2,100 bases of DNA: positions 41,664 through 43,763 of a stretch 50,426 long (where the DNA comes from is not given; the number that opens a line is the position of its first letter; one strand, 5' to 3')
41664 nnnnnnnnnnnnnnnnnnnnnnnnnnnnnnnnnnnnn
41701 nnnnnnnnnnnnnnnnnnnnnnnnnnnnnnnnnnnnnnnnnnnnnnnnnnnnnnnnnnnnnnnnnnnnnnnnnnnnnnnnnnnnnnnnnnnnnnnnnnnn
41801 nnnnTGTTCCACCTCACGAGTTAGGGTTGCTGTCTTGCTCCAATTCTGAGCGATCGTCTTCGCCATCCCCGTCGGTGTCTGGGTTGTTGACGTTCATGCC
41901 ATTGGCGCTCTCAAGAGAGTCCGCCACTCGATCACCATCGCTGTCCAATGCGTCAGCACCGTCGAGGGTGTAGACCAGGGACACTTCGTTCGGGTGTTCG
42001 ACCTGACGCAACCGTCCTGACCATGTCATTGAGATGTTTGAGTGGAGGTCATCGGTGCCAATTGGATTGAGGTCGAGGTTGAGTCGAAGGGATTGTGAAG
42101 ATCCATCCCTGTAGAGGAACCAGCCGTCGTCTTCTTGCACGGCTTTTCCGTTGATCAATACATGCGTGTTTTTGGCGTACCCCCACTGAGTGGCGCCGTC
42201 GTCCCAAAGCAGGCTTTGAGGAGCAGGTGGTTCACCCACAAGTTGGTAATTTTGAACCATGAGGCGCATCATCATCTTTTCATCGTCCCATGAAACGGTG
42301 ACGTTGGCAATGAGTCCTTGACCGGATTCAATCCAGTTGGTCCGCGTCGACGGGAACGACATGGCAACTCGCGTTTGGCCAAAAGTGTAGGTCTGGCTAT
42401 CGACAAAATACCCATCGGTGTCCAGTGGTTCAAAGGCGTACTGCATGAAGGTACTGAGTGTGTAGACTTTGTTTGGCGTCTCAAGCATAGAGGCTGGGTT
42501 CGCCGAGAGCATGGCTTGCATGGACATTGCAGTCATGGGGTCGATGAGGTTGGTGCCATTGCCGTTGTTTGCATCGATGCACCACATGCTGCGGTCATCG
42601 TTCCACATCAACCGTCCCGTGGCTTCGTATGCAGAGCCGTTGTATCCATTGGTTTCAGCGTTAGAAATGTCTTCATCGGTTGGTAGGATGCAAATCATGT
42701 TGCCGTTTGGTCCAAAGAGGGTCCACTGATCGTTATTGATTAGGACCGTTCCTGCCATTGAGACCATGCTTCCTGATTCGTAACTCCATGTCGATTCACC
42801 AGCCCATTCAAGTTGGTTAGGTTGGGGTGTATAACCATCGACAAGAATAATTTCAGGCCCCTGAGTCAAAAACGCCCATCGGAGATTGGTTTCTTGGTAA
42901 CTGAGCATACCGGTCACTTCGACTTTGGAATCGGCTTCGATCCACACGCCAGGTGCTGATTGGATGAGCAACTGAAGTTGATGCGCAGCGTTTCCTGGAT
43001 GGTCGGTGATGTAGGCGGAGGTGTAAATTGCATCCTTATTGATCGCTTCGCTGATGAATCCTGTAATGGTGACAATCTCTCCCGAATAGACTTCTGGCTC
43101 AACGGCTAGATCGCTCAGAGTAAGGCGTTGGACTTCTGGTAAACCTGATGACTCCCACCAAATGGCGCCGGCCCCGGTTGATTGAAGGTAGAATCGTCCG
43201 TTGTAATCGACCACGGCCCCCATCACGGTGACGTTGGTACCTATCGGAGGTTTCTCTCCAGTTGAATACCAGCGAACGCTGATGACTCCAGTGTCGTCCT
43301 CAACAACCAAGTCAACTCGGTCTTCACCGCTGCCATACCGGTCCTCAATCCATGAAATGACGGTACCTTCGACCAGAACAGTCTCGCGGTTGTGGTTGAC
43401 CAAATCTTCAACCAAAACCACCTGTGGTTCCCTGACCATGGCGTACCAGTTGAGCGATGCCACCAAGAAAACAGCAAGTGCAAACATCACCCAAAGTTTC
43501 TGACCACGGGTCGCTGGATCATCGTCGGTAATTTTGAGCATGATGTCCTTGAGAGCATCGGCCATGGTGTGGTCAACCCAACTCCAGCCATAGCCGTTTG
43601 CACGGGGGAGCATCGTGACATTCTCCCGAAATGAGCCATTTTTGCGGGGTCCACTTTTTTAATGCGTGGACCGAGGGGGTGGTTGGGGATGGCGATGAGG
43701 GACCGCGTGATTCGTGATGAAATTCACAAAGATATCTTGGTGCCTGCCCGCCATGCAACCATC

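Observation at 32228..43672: Co-directional 11.4 kb cluster joining surface OB-fold, LTD/PLD and permease genes to thymidine catabolism: candidate extracellular nucleic-acid scavenging system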

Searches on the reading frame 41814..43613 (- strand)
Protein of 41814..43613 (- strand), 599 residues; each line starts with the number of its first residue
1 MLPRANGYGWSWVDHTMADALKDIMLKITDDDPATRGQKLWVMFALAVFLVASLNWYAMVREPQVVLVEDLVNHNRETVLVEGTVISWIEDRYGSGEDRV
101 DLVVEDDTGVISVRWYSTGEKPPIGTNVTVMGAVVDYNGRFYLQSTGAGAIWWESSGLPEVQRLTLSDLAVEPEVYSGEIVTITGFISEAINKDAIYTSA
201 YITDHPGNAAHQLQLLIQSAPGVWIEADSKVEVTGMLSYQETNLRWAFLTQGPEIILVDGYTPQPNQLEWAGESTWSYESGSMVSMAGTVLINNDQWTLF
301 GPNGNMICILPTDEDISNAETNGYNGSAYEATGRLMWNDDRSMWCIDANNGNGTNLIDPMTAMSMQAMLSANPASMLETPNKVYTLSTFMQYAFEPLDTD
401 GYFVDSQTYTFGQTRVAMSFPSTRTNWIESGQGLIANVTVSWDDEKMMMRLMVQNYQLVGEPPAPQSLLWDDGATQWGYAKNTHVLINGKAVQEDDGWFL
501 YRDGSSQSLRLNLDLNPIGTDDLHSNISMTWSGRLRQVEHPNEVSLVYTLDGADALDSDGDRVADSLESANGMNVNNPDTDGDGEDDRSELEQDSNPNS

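Call 4: search_protein_families(library=pfam, proteins=[window:41814-43613:-], max_evalue=0.01)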
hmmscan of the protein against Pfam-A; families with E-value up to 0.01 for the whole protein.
window:41814-43613:- (599 aa): 0 families

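Call 5: search_protein_families(library=ncbifam, proteins=[window:41814-43613:-], max_evalue=0.01)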
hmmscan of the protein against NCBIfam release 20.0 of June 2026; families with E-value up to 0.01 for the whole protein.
window:41814-43613:- (599 aa): 2 families
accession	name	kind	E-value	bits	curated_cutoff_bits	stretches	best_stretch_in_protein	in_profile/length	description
NF033765.2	gliding_CglD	equivalog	1.2e-05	23.4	400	1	542-590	251-299/1124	adventurous gliding motility lipoprotein CglD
NF047639.1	throspo3_MtsD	equivalog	0.00025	19.3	800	1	553-598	478-528/651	cell-cell cohesion protein MtsD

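Call 16: find_homologous_proteins(query=window:41814-43613:-)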
Query window:41814-43613:- (599 aa): 265 proteins with E <= 0.001 among 8000 candidates; the best 120 are listed.
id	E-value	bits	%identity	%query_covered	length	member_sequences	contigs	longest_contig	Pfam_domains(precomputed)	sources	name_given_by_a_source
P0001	0.0e+0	1267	93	98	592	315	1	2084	-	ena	-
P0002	0.0e+0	1199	88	97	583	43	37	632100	-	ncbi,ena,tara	tara:strand:+ start:965 stop:2716 length:1752 start_codon:yes stop_codon:yes gene_type:complete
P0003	0.0e+0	1097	80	98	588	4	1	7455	-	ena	-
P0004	0.0e+0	1056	77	98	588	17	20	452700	-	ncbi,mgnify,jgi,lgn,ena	mgnify:FL=1|jgi:hypothetical protein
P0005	0.0e+0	1041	75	100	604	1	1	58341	-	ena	-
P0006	0.0e+0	1041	75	100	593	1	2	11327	-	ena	-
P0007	0.0e+0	1036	76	98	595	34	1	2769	-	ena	-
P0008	0.0e+0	1036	75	100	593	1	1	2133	PF18884.6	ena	-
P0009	0.0e+0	1034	75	100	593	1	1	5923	-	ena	-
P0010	0.0e+0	1034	75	100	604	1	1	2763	-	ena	-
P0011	0.0e+0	1034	75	100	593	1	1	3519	-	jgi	jgi:hypothetical protein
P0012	0.0e+0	1034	75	100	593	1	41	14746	-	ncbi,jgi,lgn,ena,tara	ncbi:MAG: hypothetical protein QMC65_04240 [Candidatus Poseidoniaceae archaeon]|jgi:hypothetical pro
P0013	0.0e+0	1034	75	100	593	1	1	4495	-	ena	-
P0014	0.0e+0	1034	74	100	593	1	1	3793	-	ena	-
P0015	0.0e+0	1033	75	100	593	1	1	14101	-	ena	-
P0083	1.3e-294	997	73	97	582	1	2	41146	PF01336.32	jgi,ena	-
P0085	3.6e-290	982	73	96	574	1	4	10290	PF01336.32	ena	-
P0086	3.6e-290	982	73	96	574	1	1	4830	PF01336.32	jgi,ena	-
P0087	1.9e-289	980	73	96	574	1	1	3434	PF01336.32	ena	-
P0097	6.0e-273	925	68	97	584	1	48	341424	-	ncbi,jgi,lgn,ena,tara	jgi:hypothetical protein|tara:strand:- start:8128 stop:9882 length:1755 start_codon:yes stop_codon:y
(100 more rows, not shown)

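Call 17: find_encoding_contigs(protein=P0097, flank=10000, max_places=3)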
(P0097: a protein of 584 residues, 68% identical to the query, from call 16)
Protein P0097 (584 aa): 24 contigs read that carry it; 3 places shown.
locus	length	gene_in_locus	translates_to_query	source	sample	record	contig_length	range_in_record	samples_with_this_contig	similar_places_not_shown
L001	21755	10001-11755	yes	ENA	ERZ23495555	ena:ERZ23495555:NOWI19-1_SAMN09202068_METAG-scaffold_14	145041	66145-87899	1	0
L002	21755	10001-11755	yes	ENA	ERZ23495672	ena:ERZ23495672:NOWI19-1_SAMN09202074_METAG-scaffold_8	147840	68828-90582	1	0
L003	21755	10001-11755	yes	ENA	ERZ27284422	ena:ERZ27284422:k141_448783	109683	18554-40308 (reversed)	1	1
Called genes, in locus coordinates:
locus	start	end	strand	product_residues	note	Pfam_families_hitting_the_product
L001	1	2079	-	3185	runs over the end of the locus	PF02516:STT3, PF13620:CarboxypepD_reg (faint)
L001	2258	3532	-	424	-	PF02844:GARS_N, PF01071:GARS_A, PF02655:ATP-grasp_3 (weak), PF08442:ATP-grasp_2 (weak), PF02222:ATP-grasp, PF02843:GARS_C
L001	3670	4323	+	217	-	PF01864:CarS-like, PF01148:CTP_transf_1 (weak), PF01864:CarS-like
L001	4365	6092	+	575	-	PF07705:CARDB (weak)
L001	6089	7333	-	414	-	-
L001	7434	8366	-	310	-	-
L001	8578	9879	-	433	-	PF01966:HD, PF19276:HD_assoc_2 (weak)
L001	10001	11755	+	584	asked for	-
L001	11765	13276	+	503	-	PF01970:TctA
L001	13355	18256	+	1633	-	PF00932:LTD, PF13091:PLDc_2, PF18884:TSP3_bac (faint)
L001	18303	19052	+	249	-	PF12811:BaxI_1, PF01027:Bax1-I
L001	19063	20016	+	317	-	PF14226:DIOX_N, PF03171:2OG-FeII_Oxy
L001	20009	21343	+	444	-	PF00591:Glycos_transf_3, PF07831:PYNP_C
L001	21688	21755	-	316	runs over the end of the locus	PF02540:NAD_synthase (faint), PF03054:tRNA_Me_trans (faint), PF06508:QueC (faint), PF00958:GMP_synt_C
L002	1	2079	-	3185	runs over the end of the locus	PF02516:STT3, PF13620:CarboxypepD_reg (faint)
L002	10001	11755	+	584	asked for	-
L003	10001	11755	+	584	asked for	-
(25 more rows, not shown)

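Call 18: find_encoding_contigs(protein=P0004, flank=10000, max_places=3)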
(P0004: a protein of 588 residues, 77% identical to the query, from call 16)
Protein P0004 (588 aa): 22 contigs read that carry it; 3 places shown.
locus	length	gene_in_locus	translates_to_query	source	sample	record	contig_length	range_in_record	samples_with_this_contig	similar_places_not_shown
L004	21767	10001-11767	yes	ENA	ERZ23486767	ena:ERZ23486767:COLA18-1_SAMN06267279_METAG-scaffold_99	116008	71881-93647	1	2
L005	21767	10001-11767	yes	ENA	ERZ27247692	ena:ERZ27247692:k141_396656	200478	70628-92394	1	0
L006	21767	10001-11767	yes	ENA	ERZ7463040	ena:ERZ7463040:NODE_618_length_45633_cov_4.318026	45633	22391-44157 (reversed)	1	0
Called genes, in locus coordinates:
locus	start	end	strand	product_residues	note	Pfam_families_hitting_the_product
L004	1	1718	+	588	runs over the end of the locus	PF07705:CARDB (weak)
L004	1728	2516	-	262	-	PF18911:PKD_4, PF00801:PKD (weak)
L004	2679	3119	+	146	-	PF14108:ABA4-like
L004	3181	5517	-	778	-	-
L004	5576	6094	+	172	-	-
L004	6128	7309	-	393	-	-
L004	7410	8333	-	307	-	-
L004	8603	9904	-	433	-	PF01966:HD, PF19276:HD_assoc_2 (weak)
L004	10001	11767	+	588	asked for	-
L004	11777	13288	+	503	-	PF01970:TctA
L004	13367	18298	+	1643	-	PF00932:LTD, PF13091:PLDc_2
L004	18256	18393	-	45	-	-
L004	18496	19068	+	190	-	PF01027:Bax1-I, PF12811:BaxI_1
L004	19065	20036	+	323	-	PF14226:DIOX_N, PF03171:2OG-FeII_Oxy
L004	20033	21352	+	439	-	PF00591:Glycos_transf_3, PF07831:PYNP_C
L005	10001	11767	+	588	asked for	-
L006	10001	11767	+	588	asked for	-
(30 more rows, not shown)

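Call 21: find_related_loci(query=A1, collection=genome_contigs, flank=10000)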
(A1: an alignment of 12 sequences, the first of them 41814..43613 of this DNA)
Query A1 (599 aa) in genome_contigs; peptide patterns used: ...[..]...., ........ (x = any residue, [..] = any of these).
82 stretches matched a pattern; 48 encode a relative of the query (tblastn E <= 1e-3); 48 distinct loci.
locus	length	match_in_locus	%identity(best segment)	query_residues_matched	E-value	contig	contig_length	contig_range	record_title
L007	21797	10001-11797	99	1-599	0e+0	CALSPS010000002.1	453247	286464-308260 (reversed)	MAG: Candidatus Poseidoniaceae archaeon isolate C_MB351 genome assembly, contig: contig_16463_C_MB351, whole genome shot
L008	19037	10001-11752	94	16-599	0e+0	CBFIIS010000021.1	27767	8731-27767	MAG: Candidatus Poseidoniaceae archaeon isolate Co_bin_798_indstr genome assembly, contig: Co_bin_798_indstr_c21, whole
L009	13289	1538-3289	93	16-599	0e+0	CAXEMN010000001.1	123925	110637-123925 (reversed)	MAG TPA_asm: uncultured Candidatus Poseidoniales archaeon isolate ERR598963_concoct_97 genome assembly, contig: ERZ83144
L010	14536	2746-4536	91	3-599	0e+0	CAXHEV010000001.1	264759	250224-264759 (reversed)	MAG TPA_asm: uncultured Candidatus Poseidoniales archaeon isolate SRR12480315_binner12_Refined_19 genome assembly, conti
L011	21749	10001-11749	91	17-599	0e+0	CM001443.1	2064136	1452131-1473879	MAG: uncultured Candidatus Poseidoniales archaeon isolate MG-II chromosome, whole genome shotgun sequence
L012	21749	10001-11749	91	17-599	0e+0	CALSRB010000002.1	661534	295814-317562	MAG: Candidatus Poseidoniaceae archaeon isolate B_MB87 genome assembly, contig: contig_21783_B_MB87, whole genome shotgu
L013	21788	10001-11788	87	4-599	0e+0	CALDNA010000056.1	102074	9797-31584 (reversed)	MAG TPA_asm: uncultured euryarchaeote isolate ERR599035_bin.45_CONCOCT_v1.1_MAG genome assembly, contig: ERZ840559.23, w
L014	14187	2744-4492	78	13-599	0e+0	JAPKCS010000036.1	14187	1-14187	MAG: Candidatus Poseidoniaceae archaeon isolate ANT-70 NODE_2414_length_14187_cov_12.159072, whole genome shotgun sequen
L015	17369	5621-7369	77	13-599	0e+0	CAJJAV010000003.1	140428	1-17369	uncultured Candidatus Poseidoniales archaeon isolate FRAM18_bin109 genome assembly, contig: FRAM17_bin109-3, whole genom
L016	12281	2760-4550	89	3-599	0e+0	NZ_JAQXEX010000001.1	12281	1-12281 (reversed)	MAG: Poseidonia sp. isolate cluster2-bin.125 k141_1024797, whole genome shotgun sequence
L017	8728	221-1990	75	2-599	0e+0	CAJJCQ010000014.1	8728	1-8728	uncultured Candidatus Poseidoniales archaeon isolate FRAM18_bin097 genome assembly, contig: FRAM17_bin097-14, whole geno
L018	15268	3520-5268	76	13-599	0e+0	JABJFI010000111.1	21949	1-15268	MAG: Methanobacteriota archaeon isolate SI074_bin121 k141_1431043, whole genome shotgun sequence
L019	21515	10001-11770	74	2-599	0e+0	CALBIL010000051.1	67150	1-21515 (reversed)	MAG TPA_asm: uncultured euryarchaeote isolate ERR2206762_bin.189_CONCOCT_v1.1_MAG genome assembly, contig: ERZ887853.95,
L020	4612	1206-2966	75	9-599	0e+0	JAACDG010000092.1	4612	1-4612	MAG: Methanobacteriota archaeon isolate HS5BWF_bin.1 HS5bwf_k87_1213732_1_4612, whole genome shotgun sequence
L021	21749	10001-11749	76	13-599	0e+0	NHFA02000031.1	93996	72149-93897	MAG: Euryarchaeota archaeon TMED99 41168, whole genome shotgun sequence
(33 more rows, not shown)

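Call 26: search_solved_structures(query=A1, max_evalue=1)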
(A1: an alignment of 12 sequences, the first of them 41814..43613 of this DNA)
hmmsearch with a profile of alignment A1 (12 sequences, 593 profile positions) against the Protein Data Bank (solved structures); distinct sequences matched with E-value up to 1: 3.
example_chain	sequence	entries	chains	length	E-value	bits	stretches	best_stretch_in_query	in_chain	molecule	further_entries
2my6_A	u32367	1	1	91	0.052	15.1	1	59-118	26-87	Peptidyl carrier protein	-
2my5_A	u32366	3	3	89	0.059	14.9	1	59-118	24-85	Peptidyl carrier protein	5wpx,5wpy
6i52_B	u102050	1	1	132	0.29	12.6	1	92-137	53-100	Replication factor A protein 2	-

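Call 31: predict_structure(alignment_id=A1)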
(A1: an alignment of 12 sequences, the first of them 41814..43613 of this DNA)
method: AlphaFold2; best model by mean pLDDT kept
length: 599 residues; sequences in the alignment: 12
mean_pLDDT: 45.3   pTM: 0.26
mean pLDDT of the five models: 45.3, 42.5, 38.5, 34.9, 34.7
residues with pLDDT >= 90: 0; 70-90: 62; 50-70: 145; < 50: 392
segments of 3 or more residues with pLDDT < 50: 1-25, 27-31, 35-39, 50-62, 91-99, 117-119, 147-149, 154-264, 271-280, 351-488, 511-558, 562-564, 566-572, 593-599
pLDDT, mean of each block of 10 residues (from residue 1): 29 33 47 50 53 37 60 69 65 42 66 57 65 61 54 37 22 36 36 36 32 36 36 36 30 29 51 39 69 85 75 78 75 68 71 34 24 29 36 24 26 28 35 41 36 43 37 38 43 57 56 36 34 32 29 38 46 52 59 40
secondary structure, 60 per line:
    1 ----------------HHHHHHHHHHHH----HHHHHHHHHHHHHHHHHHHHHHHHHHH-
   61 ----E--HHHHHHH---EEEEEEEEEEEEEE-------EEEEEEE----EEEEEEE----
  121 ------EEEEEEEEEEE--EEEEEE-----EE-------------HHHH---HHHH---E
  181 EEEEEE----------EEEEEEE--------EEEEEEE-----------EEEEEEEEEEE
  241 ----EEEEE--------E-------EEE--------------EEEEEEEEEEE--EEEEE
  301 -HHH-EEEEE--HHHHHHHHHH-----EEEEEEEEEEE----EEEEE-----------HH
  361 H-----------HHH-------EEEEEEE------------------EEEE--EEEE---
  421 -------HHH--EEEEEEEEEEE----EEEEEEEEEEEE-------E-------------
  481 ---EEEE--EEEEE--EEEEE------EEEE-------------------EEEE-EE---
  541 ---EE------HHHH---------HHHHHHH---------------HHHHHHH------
elements in order: H17-28 H33-59 H68-74 E78-91 E99-105 E110-116 E127-137 E140-145 H166-169 H173-176 E180-186 E197-203 E212-218 E230-240 E245-249 E266-268 E283-293 E296-300 E306-310 H313-322 E328-338 E343-347 E383-389 E408-411 E414-417 E433-443 E448-459 E484-487 E490-494 E497-501 E508-511 E531-534 H552-555 H565-571 H587-593
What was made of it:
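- Tried and rejected: The OB-protein model built from 12 close homologues was poor (pLDDT 45, call 31).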

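Call 33: search_protein_families(library=pfam, alignment_id=A1, max_evalue=1)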
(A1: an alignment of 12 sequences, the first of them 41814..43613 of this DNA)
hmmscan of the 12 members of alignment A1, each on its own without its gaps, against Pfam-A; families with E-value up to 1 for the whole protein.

A. member 1, window:41814-43613:- (599 aa): 5 families
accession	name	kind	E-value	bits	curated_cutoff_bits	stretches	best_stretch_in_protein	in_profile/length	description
PF02839.19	CBM_5_12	-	0.05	14.1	26.2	1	132-159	11-40/44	Carbohydrate-binding module family 5/12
PF01336.31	tRNA_anti-codon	-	0.15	12.5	27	1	85-143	3-67/75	OB-fold nucleic acid binding domain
PF21537.2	DUF1980_C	-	0.16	12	25.9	1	166-241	35-112/141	DUF1980 C-terminal domain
PF13567.11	DUF4131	-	0.18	12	31.6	1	38-105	28-91/165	Domain of unknown function (DUF4131)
PF13953.12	PapC_C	-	0.24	11.6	27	0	118-145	8-39/66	PapC C-terminal domain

B. families by the number of members that match (of 12 scanned): 12 families
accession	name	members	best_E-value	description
PF01336.31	tRNA_anti-codon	12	1.1e-05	OB-fold nucleic acid binding domain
PF13567.11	DUF4131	12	0.00036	Domain of unknown function (DUF4131)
PF02839.19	CBM_5_12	12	0.00041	Carbohydrate-binding module family 5/12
PF18884.5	TSP3_bac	11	2.6e-05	Bacterial TSP3 repeat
PF21537.2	DUF1980_C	4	0.017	DUF1980 C-terminal domain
PF25162.1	DUF7827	3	0.02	Domain of unknown function (DUF7827)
PF12866.13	DUF3823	3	0.053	Protein of unknown function (DUF3823) N-terminal domain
PF14577.11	SEO_C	2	0.15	Sieve element occlusion C-terminus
PF13953.12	PapC_C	2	0.18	PapC C-terminal domain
PF17428.7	DUF5412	1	0.08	Family of unknown function (DUF5412)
PF07861.16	WND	1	0.13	WisP family N-Terminal Region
PF10584.14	Proteasome_A_N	1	0.26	Proteasome subunit A N-terminal signature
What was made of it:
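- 41814..43565 (-): Membrane-anchored OB-array protein, 583 aa from the conserved ATG (the ORF extends to 43613). It has a short, highly conserved cytoplasmic N-terminus and one TM helix (window 43434-43490). About five extracellular OB-like beta-barrel modules follow, then a C-terminal Asp-rich TSP3-type calcium-binding tail. PF01336 and DUF4131 weak hits occur in 12/12 homologues (call 33).
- On Archaeal OB-fold/TctA-like natural-transformation pair (MMJJ_13020/13030 type): PF01336 hits occur in 12/12 homologues, best 1.1e-5; the window copy scores only 0.15 (call 33).
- Checked: All 12 homologues tested hit PF01336 weakly, best 1.1e-5 (call 33).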

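Call 38: fold_search(model_id=the predicted structure, library=pdb)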
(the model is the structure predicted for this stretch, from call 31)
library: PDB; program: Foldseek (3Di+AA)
matches with E <= 10: 952; with E <= 0.001: 99
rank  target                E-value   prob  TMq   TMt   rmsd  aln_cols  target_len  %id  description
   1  5z7d_B                8.7e-08  1.00  0.13  0.17  14.2       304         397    9  p204HINab-dsDNA complex structure (released 2019-01-30)
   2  5z7d_C                3.9e-07  1.00  0.15  0.19  19.4       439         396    9  p204HINab-dsDNA complex structure (released 2019-01-30)
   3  3kfu_C                6.0e-06  1.00  0.13  0.21  11.5       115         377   22  Crystal structure of the transamidosome (released 2010-08-25)
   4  1n9w_B                7.1e-06  1.00  0.13  0.22   3.8        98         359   22  Crystal structure of the non-discriminating and archaeal-type aspartyl-tRNA synthetase from Thermus thermophilus (released 2003-04-08)
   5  3kfu_A                7.5e-06  1.00  0.13  0.21  11.5       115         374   22  Crystal structure of the transamidosome (released 2010-08-25)
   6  1n9w_A                1.0e-05  1.00  0.13  0.22   3.8        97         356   24  Crystal structure of the non-discriminating and archaeal-type aspartyl-tRNA synthetase from Thermus thermophilus (released 2003-04-08)
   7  3u58_C                1.2e-05  1.00  0.17  0.36   9.8       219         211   12  Crystal Structure of the Tetrahymena telomerase processivity factor Teb1 AB (released 2011-12-28)
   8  8tc7_A                1.2e-05  1.00  0.14  0.19  10.9       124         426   20  Human asparaginyl-tRNA synthetase, apo form (released 2024-02-07)
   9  6w6w_C                2.2e-05  1.00  0.14  0.25   2.2       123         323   17  Cryo-EM structure of CST bound to telomeric single-stranded DNA (released 2020-06-03)
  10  8tc9_A                2.4e-05  1.00  0.14  0.19   9.7       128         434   20  Human asparaginyl-tRNA synthetase bound to OSM-S-106 (released 2024-02-07)
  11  8h53_B                2.9e-05  1.00  0.14  0.19   3.4       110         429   22  Human asparaginyl-tRNA synthetase in complex with asparagine-AMP (released 2023-10-25)
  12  8tc9_B                3.0e-05  1.00  0.14  0.19  10.6       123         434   21  Human asparaginyl-tRNA synthetase bound to OSM-S-106 (released 2024-02-07)
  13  3kfu_D                3.4e-05  1.00  0.13  0.21  11.5       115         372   22  Crystal structure of the transamidosome (released 2010-08-25)
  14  3kfu_B                3.4e-05  1.00  0.13  0.21  11.5       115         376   22  Crystal structure of the transamidosome (released 2010-08-25)
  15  8tc8_C                3.4e-05  1.00  0.14  0.19  10.0       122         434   20  Human asparaginyl-tRNA synthetase bound to adenosine 5'-sulfamate (released 2024-02-07)
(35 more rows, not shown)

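Call 93: predict_structure(alignment_id=A5)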
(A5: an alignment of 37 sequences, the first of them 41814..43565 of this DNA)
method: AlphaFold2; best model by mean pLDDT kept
length: 583 residues; sequences in the alignment: 37
mean_pLDDT: 75.4   pTM: 0.46
mean pLDDT of the five models: 75.4, 74.5, 73.8, 70.9, 70.4
residues with pLDDT >= 90: 15; 70-90: 397; 50-70: 146; < 50: 25
segments of 3 or more residues with pLDDT < 50: 341-347, 393-397, 579-583
pLDDT, mean of each block of 10 residues (from residue 1): 56 59 76 79 70 83 86 65 79 82 78 86 78 77 84 86 88 76 80 78 81 88 78 87 79 67 73 87 82 85 82 85 71 65 42 55 72 78 74 53 76 81 74 77 79 76 80 86 85 82 71 86 65 85 69 60 62 61 38
secondary structure, 60 per line:
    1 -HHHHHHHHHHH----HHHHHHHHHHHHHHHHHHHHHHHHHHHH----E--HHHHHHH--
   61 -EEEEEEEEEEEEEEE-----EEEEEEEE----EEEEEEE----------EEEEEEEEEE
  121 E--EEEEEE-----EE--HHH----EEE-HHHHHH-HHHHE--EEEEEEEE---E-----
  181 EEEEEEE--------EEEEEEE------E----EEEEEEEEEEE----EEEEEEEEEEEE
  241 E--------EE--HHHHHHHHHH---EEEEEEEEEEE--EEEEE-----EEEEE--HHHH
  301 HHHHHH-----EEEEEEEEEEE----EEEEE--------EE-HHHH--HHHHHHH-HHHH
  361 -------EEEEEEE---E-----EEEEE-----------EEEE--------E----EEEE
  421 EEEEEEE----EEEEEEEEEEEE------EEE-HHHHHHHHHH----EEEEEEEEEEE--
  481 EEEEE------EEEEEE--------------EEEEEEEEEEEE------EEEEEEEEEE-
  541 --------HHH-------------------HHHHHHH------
elements in order: H2-12 H17-44 H52-58 E62-76 E82-89 E94-100 E111-121 E124-129 E146-148 H150-155 H157-160 E164-171 E181-187 E196-202 E214-224 E229-241 H254-263 E267-277 E280-284 E290-294 H297-306 E312-322 E327-331 H343-346 H349-355 H357-360 E368-374 E384-388 E400-403 E417-427 E432-443 E450-452 H454-463 E468-478 E481-485 E492-497 E512-523 E530-539 H571-577
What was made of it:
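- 41814..43565 (-): The AF2 model has pLDDT 75.4 (call 93).
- Tried and rejected: I redid it with 37 MGIIa and MGIIb sequences and reached pLDDT 75 (call 93).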
